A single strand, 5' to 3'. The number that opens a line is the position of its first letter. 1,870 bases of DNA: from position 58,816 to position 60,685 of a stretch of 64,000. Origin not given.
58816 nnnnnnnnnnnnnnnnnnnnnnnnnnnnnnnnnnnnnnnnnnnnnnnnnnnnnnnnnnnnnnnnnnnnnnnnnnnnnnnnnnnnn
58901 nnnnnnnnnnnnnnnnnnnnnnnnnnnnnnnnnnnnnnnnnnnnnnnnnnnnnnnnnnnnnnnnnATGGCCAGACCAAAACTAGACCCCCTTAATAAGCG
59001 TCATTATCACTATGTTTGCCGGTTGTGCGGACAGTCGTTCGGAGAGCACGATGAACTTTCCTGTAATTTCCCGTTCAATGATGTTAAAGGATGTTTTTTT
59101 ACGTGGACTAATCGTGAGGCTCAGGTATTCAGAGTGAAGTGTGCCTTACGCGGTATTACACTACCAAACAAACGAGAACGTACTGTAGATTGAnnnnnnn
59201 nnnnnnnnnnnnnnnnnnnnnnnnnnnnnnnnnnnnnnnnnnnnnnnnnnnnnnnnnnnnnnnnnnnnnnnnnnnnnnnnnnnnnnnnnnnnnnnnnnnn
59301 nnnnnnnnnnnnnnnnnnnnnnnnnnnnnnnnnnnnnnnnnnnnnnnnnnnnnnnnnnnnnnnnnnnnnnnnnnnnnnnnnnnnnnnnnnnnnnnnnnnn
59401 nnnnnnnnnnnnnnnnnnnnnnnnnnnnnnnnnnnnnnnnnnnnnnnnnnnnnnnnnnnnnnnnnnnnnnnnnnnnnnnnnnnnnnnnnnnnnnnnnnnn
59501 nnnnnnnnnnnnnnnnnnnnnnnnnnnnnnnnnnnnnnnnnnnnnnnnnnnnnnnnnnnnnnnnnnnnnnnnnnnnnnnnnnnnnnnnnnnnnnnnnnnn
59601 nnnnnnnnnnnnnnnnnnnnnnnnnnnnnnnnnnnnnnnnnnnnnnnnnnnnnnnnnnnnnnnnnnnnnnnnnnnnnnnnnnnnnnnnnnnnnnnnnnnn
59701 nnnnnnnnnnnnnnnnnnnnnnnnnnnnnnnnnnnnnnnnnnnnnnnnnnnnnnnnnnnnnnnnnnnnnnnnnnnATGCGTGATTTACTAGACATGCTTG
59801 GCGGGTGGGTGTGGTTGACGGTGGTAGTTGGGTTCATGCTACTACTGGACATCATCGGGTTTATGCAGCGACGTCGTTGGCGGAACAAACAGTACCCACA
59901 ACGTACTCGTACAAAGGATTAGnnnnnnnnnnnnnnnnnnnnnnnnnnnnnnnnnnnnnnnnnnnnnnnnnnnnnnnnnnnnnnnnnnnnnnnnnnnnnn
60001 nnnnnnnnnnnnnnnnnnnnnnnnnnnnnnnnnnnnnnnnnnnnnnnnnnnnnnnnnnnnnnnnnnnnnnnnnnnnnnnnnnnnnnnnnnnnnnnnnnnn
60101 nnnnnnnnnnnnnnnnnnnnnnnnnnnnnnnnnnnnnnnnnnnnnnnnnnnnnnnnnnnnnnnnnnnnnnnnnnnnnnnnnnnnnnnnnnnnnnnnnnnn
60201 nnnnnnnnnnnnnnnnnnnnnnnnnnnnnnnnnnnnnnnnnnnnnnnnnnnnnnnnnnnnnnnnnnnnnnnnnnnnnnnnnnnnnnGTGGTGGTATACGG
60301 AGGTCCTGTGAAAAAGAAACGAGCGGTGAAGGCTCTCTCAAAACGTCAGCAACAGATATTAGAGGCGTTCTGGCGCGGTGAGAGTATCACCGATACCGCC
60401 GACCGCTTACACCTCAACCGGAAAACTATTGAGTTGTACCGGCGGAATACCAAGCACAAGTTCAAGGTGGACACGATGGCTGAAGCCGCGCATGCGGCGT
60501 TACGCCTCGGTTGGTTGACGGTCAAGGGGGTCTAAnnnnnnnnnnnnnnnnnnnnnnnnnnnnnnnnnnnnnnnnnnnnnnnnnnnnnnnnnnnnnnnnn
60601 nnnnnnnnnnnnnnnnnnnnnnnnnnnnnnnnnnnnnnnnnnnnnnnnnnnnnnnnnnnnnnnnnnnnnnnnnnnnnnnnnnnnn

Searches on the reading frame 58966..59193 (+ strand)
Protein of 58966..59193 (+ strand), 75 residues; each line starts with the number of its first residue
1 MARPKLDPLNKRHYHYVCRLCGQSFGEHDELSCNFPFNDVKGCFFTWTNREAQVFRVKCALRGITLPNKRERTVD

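Call 10: search_protein_families(library=phrogs, proteins=[window:58966-59193:+], max_evalue=0.001)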
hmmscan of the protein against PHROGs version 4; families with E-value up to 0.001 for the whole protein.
window:58966-59193:+ (75 aa): 0 families

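Call 12: search_protein_families(library=pfam, proteins=[window:58966-59193:+], max_evalue=0.01)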
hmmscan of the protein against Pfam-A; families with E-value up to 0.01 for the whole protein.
window:58966-59193:+ (75 aa): 0 families

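Call 22: find_encoding_contigs(protein=window:58966-59193:+, flank=6000, max_places=10)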
Protein window:58966-59193:+ (75 aa): 3 contigs read that carry it; 1 place shown.
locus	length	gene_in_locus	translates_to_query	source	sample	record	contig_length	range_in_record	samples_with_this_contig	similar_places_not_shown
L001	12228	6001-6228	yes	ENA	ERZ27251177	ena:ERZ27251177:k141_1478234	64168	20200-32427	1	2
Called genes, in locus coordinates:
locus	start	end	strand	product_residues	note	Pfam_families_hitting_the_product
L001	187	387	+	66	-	-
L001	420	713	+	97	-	-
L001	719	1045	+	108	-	-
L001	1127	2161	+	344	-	PF07728:AAA_5 (weak)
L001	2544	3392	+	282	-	-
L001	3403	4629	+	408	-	PF13203:DUF2201_N, PF09967:DUF2201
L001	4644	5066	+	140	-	-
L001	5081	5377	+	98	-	-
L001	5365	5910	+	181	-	-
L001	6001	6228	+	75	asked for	-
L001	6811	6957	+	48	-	-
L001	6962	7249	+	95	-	-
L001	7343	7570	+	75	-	PF00196:GerE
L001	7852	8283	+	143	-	-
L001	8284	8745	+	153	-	-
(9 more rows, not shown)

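Call 67: search_protein_representatives(protein=window:58966-59193:+)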
Query: 75 residues. Proteins with E-value up to 0.001 (for the whole library): 4; up to 1e-10: 1; up to 1e-30: 1. The best 4 are listed.
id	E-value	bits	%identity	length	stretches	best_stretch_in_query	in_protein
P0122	1.5e-48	178.0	100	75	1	1-75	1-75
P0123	1.8e-10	56.8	43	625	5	14-54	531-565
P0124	4.2e-06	42.9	41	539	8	13-34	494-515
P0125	9.3e-06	41.8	28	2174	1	24-69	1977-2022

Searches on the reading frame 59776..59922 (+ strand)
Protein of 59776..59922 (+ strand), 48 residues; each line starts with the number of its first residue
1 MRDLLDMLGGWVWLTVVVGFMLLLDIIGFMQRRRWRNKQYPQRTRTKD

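Call 12: search_protein_families(library=pfam, proteins=[window:59776-59922:+], max_evalue=0.01)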
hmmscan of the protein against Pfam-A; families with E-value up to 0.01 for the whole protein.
window:59776-59922:+ (48 aa): 0 families

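Call 129: find_encoding_contigs(protein=window:59776-59922:+, flank=3000, max_places=10)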
Protein window:59776-59922:+ (48 aa): 3 contigs read that carry it; 1 place shown.
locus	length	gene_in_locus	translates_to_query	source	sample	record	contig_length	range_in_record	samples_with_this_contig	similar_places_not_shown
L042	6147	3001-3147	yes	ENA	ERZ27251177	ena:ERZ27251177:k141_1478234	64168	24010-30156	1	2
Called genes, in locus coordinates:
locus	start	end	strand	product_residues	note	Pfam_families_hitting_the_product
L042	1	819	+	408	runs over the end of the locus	PF13203:DUF2201_N, PF09967:DUF2201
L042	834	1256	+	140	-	-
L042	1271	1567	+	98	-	-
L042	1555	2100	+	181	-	-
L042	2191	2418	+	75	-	-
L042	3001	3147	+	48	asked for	-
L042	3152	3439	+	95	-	-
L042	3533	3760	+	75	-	PF00196:GerE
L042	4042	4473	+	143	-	-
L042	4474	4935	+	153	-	-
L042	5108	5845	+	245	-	-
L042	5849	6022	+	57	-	-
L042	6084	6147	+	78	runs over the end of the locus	-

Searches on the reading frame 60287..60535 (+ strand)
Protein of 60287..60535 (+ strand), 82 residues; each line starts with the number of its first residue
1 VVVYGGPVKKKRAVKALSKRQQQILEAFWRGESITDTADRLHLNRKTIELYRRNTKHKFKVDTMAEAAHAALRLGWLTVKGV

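Call 10: search_protein_families(library=phrogs, proteins=[window:60287-60535:+], max_evalue=0.001)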
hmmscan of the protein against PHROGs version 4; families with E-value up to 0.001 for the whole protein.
window:60287-60535:+ (82 aa): 0 families

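Call 12: search_protein_families(library=pfam, proteins=[window:60287-60535:+], max_evalue=0.01)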
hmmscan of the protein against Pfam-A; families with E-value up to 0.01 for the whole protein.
window:60287-60535:+ (82 aa): 4 families
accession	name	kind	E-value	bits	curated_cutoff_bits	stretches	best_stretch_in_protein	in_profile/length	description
PF00196.25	GerE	-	4.6e-11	42.6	23.5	1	16-71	2-57/57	Bacterial regulatory proteins, luxR family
PF13384.12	HTH_23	-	0.00023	21.3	24.6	1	19-54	5-40/50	Homeodomain-like domain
PF08281.18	Sigma70_r4_2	-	0.00045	20.2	25.7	1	12-51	6-46/54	Sigma-70, region 4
PF13518.12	HTH_28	-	0.00094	19.7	25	1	21-49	2-30/52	Helix-turn-helix domain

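Call 21: find_encoding_contigs(protein=window:60287-60535:+, flank=6000, max_places=10)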
Protein window:60287-60535:+ (82 aa): no gene with exactly this product is on record in the collection.
